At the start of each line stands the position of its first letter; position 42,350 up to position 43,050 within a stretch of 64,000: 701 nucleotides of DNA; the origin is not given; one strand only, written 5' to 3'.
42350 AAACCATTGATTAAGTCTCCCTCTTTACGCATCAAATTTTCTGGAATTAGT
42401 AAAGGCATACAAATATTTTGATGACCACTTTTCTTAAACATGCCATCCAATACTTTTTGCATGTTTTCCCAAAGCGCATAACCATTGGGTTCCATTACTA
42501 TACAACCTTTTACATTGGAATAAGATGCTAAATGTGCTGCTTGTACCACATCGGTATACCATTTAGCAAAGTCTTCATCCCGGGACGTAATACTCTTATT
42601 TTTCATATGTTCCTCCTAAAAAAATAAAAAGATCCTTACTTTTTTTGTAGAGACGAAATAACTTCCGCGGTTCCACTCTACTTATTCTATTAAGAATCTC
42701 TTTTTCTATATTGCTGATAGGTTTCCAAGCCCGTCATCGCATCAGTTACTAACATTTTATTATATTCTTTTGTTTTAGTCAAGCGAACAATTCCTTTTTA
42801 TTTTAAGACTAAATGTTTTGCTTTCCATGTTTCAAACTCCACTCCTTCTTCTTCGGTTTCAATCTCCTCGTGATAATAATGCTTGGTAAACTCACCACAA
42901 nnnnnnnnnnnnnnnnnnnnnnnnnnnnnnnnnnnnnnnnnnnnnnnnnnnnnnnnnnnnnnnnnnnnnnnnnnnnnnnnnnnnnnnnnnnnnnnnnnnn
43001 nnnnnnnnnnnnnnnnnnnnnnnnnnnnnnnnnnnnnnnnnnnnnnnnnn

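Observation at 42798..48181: Five translationally coupled paralogs with 1-nt intergenic gaps, where the conserved C-terminal codons (…YGKKR) double as the RBS of the next gene, followed by an N-terminally truncated RlmN/Cfr-type radical SAM enzyme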

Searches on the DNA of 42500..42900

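Call 87: search_rna_families(source=window, start=42500, end=42900, threshold=evalue, max_evalue=1)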
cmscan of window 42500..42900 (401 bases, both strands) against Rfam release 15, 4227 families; matches with E-value up to 1: 1.
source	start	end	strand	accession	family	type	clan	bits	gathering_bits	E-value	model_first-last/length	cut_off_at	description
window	42646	42799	-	RF00230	T-box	Cis-reg; leader;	-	40.3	93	1.2e-07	1-219/219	no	T-box leader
